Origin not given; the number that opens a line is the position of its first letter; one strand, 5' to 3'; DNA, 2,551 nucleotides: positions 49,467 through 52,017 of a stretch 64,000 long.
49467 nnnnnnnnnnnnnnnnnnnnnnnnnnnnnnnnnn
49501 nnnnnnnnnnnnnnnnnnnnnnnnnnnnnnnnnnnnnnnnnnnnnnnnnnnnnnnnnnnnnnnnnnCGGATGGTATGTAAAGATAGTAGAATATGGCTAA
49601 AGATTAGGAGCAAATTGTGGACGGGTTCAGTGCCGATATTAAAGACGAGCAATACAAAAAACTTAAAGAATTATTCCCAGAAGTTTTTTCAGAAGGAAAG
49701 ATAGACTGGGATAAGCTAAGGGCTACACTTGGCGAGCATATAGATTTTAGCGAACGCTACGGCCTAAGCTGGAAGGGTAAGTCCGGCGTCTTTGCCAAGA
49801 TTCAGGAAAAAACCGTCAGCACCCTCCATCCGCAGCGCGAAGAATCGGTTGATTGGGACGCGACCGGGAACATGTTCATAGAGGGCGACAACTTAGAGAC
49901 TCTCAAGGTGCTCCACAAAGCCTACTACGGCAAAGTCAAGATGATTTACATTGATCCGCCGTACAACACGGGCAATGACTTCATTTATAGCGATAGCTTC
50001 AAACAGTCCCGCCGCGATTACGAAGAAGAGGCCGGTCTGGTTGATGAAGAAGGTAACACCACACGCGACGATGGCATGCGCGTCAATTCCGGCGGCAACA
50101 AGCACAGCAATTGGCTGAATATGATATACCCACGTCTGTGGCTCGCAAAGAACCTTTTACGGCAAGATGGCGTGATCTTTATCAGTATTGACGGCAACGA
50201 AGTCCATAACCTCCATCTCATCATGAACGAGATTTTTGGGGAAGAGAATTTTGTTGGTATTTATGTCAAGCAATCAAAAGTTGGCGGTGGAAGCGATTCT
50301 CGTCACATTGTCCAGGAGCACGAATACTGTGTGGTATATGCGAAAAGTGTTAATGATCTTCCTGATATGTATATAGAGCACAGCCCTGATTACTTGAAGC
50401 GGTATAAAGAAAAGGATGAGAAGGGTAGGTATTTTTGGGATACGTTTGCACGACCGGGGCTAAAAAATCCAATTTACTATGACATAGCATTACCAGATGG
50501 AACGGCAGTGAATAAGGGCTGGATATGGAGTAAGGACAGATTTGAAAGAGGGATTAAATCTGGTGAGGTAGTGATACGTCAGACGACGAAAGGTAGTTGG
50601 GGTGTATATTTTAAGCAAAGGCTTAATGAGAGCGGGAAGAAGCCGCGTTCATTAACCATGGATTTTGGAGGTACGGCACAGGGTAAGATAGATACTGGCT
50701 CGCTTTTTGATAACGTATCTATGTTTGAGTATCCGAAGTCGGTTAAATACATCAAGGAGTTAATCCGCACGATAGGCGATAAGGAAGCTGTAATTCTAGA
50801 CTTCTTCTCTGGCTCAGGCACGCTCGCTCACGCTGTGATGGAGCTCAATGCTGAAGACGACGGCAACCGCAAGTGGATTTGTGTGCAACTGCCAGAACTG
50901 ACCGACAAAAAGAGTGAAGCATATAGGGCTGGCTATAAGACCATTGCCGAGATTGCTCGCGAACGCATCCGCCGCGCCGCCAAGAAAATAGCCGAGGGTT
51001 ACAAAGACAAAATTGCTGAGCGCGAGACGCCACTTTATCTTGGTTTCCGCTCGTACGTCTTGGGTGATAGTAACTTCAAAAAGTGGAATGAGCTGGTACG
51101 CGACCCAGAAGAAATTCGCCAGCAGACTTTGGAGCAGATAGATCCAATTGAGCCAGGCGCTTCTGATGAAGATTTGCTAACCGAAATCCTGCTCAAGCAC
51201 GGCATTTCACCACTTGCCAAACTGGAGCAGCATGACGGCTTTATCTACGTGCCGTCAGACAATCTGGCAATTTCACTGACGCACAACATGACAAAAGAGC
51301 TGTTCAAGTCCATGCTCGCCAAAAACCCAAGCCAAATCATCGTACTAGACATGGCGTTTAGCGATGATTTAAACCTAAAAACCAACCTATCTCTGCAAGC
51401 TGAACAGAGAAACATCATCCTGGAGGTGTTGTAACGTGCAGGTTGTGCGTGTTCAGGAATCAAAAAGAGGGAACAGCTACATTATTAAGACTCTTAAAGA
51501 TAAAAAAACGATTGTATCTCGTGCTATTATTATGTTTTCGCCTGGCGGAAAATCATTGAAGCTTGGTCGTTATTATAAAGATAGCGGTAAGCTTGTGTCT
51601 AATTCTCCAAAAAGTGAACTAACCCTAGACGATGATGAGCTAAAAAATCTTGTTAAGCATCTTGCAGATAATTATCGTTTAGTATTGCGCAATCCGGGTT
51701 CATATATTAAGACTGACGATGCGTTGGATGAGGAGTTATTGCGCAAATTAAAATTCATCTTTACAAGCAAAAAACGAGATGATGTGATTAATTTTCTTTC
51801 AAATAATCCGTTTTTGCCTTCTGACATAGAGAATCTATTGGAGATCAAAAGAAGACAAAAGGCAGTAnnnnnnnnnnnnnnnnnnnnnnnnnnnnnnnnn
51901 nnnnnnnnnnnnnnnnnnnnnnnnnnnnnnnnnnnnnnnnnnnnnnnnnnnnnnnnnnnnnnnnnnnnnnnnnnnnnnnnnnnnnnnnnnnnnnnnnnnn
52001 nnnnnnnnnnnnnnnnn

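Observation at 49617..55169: Type III R-M operon with a Shedu-type (DUF4263) nuclease gene translationally coupled between mod and res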

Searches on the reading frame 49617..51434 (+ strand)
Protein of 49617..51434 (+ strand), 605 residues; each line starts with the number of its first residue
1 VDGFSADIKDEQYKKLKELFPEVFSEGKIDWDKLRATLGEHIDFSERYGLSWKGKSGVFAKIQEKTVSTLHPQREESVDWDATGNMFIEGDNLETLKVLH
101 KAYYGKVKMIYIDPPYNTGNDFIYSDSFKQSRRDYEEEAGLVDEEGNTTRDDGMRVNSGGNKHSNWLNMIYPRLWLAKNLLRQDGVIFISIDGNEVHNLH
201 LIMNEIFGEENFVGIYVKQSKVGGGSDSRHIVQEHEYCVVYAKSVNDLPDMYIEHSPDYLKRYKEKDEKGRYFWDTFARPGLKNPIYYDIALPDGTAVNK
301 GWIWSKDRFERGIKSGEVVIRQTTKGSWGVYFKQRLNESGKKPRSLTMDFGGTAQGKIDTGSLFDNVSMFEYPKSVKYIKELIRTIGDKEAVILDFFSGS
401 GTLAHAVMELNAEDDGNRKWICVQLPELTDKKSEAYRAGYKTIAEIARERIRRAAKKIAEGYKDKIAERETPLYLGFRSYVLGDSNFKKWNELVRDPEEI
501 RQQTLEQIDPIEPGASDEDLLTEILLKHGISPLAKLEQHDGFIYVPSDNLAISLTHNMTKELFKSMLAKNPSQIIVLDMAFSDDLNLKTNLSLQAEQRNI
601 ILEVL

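Call 5: search_protein_families(library=pfam, proteins=[window:49617-51434:+], max_evalue=0.01)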
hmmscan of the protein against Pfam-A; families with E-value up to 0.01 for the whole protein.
window:49617-51434:+ (605 aa): 3 families
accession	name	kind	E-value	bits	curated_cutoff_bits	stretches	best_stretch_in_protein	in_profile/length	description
PF01555.25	N6_N4_Mtase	-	4.1e-29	102.5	26.7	1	107-413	1-205/221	DNA methylase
PF02086.21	MethyltransfD12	-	0.0039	17.4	22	0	105-139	174-208/253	D12 class N6 adenine-specific DNA methyltransferase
PF03602.21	Cons_hypoth95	-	0.0088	16.2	24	0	89-120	97-127/182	Conserved hypothetical protein 95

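Call 6: search_protein_families(library=padloc, proteins=[window:49617-51434:+], max_evalue=0.01)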
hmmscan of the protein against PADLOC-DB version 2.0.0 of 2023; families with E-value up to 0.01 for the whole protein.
window:49617-51434:+ (605 aa): 27 families (the best 25 are shown)
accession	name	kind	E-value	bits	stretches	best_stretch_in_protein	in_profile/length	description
PDLC03634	MTase_III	-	4e-186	618.6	1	5-600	9-615/621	Type III methyltransferase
PDLC03642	MTase_III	-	1.6e-120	401.3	2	151-423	124-395/528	Type III methyltransferase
PDLC03641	MTase_III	-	4.4e-113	377.1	1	11-465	17-486/657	Type III methyltransferase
PDLC03637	MTase_III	-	2.1e-92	308.4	1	10-460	48-488/513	Type III methyltransferase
PDLC03644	MTase_III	-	2.5e-76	255.6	1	50-488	4-427/542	Type III methyltransferase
PDLC03640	MTase_III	-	4.6e-51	172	2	72-247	26-202/654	Type III methyltransferase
PDLC03636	MTase_III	-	3e-43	146.5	3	160-274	90-204/575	Type III methyltransferase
PDLC03643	MTase_III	-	1.2e-41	141.3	1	170-451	1-304/465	Type III methyltransferase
PDLC03635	MTase_III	-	4.2e-39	132.8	2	149-270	252-377/708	Type III methyltransferase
PDLC03639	MTase_III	-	1.2e-35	121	2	82-245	85-223/639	Type III methyltransferase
PDLC03646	MTase_III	-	1.1e-34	117.5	3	296-430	694-829/1057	Type III methyltransferase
PDLC03278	MTase_II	-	5.1e-31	106.5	2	162-249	42-127/390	Type II methyltransferase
PDLC03638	MTase_III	-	6.5e-29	98.8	2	160-427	425-667/816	Type III methyltransferase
PDLC03354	MTase_II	-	3.8e-27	93.4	1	81-423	60-368/425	Type II methyltransferase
PDLC03645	MTase_III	-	2.4e-23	80.1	3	369-437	464-534/709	Type III methyltransferase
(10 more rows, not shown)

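Call 7: search_protein_families(library=ncbifam, proteins=[window:49617-51434:+], max_evalue=0.01)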
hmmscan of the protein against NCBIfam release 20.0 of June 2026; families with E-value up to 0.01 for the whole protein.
window:49617-51434:+ (605 aa): 2 families
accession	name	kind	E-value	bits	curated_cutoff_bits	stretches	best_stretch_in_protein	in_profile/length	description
NF008572.0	PRK11524.1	equivalog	1.4e-05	24.4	292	1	83-123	13-50/294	adenine-specific DNA-methyltransferase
NF000943.0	PRK00094.2-1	equivalog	0.0021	17.7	400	1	173-270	60-153/296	NAD(P)H-dependent glycerol-3-phosphate dehydrogenase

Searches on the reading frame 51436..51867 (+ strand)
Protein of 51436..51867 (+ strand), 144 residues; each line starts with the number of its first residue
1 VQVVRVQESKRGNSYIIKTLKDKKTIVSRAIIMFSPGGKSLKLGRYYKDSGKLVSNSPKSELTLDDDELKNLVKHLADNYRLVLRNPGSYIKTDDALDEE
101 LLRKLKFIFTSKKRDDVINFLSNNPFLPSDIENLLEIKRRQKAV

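Call 70: predict_structure(alignment_id=A5)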
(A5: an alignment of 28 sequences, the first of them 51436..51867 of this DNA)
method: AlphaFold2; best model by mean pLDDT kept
length: 144 residues; sequences in the alignment: 28
mean_pLDDT: 79.8   pTM: 0.57
mean pLDDT of the five models: 79.8, 77.4, 75.4, 75.4, 72.2
residues with pLDDT >= 90: 44; 70-90: 77; 50-70: 22; < 50: 1
segments of 3 or more residues with pLDDT < 50: none
pLDDT, mean of each block of 10 residues (from residue 1): 73 90 94 88 91 74 88 91 68 61 74 75 71 77 78
secondary structure, 60 per line:
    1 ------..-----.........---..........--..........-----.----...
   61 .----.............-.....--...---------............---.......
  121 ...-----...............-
elements in order: E14-22 E26-35 E38-47 H58-61 H66-78 H80-84 H99-110 H114-123 H129-143

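Call 96: fold_search(model_id=the predicted structure, library=pdb)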
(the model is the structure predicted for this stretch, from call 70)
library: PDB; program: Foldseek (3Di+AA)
matches with E <= 10: 1031; with E <= 0.001: 0
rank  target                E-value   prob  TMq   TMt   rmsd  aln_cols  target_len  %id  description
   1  2x5h_D                3.2e-02  0.91  0.25  0.37  16.8        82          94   17  Crystal structure of the ORF131 L26M L51M double mutant from Sulfolobus islandicus rudivirus 1 (released 2010-07-21)
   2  2x5h_A                6.5e-02  0.75  0.23  0.33  14.2        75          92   13  Crystal structure of the ORF131 L26M L51M double mutant from Sulfolobus islandicus rudivirus 1 (released 2010-07-21)
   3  2x5h_C                1.2e-01  0.60  0.25  0.35  16.5        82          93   17  Crystal structure of the ORF131 L26M L51M double mutant from Sulfolobus islandicus rudivirus 1 (released 2010-07-21)
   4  7ko2_B                1.3e-01  0.11  0.15  0.05  21.9       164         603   14  Restraining state of near full-length Hsp70 DnaK (released 2021-09-15)
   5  6i4x_A                1.3e-01  0.33  0.22  0.20  14.7       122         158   13  Crystal structure of SOCS2:Elongin C:Elongin B in complex with erythropoietin receptor peptide (released 2019-05-29)
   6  7qca_LM0              1.3e-01  0.30  0.24  0.29  11.5       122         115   15  Spraguea lophii ribosome (released 2022-11-30)
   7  3brh_A                1.4e-01  0.75  0.23  0.11   7.3        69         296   14  Protein Tyrosine Phosphatase PTPN-22 (Lyp) bound to the mono-Phosphorylated Lck active site peptide (released 2009-02-17)
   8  1hn2_A                1.4e-01  0.18  0.16  0.15  17.2       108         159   11  CRYSTAL STRUCTURE OF BOVINE OBP COMPLEXED WITH AMINOANTHRACENE (released 2001-12-05)
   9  1pbo_B                1.5e-01  0.33  0.22  0.21  17.3       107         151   13  COMPLEX OF BOVINE ODORANT BINDING PROTEIN (OBP) WITH A SELENIUM CONTAINING ODORANT (released 1997-07-23)
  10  2c9w_A                1.5e-01  0.33  0.22  0.21  14.8       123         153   17  CRYSTAL STRUCTURE OF SOCS-2 IN COMPLEX WITH ELONGIN-B AND ELONGIN-C AT 1.9A RESOLUTION (released 2006-02-22)
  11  3brh_B                1.7e-01  0.80  0.25  0.13   7.7        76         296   13  Protein Tyrosine Phosphatase PTPN-22 (Lyp) bound to the mono-Phosphorylated Lck active site peptide (released 2009-02-17)
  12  1obp_A                1.7e-01  0.15  0.16  0.15  17.0       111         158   12  ODORANT-BINDING PROTEIN FROM BOVINE NASAL MUCOSA (released 1996-10-14)
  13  1g85_A                2.2e-01  0.15  0.16  0.15  17.2       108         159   11  CRYSTAL STRUCTURE OF BOVINE ODORANT BINDING PROTEIN COMPLEXED WITH IS NATURAL LIGAND (released 2002-06-26)
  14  4c0f_D                2.3e-01  0.41  0.21  0.28  13.8        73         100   12  Structure of the NOT-box domain of human CNOT2 (released 2013-10-09)
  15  4bhm_A                2.4e-01  0.21  0.21  0.31  12.2        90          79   20  The crystal structure of MoSub1-DNA complex reveals a novel DNA binding mode (released 2014-04-23)
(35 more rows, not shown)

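Call 97: search_protein_representatives(alignment_id=A5)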
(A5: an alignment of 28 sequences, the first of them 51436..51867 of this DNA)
Query: 28 sequences, 151 profile positions. Proteins with E-value up to 0.001 (for the whole library): 178; up to 1e-10: 121; up to 1e-30: 38. The best 150 are listed.
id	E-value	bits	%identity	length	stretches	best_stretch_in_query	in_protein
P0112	3.1e-59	215.5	-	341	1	1-151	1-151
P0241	5.0e-58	211.6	-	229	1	1-151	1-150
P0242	3.3e-57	208.9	-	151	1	1-151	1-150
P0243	4.0e-50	185.9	-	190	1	1-151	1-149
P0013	2.6e-49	183.3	-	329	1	2-151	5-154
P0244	3.0e-49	183.1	-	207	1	3-151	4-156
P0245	8.7e-48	178.3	-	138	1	1-135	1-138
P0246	1.1e-47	178.0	-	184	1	4-151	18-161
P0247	4.9e-47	175.9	-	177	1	13-151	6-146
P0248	1.5e-46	174.4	-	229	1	14-151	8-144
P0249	1.7e-44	167.7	-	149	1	10-151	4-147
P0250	3.8e-44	166.5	-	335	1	1-151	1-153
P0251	6.6e-44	165.7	-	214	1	3-151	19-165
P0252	5.2e-41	156.3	-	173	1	2-131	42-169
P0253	7.3e-41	155.9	-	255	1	2-150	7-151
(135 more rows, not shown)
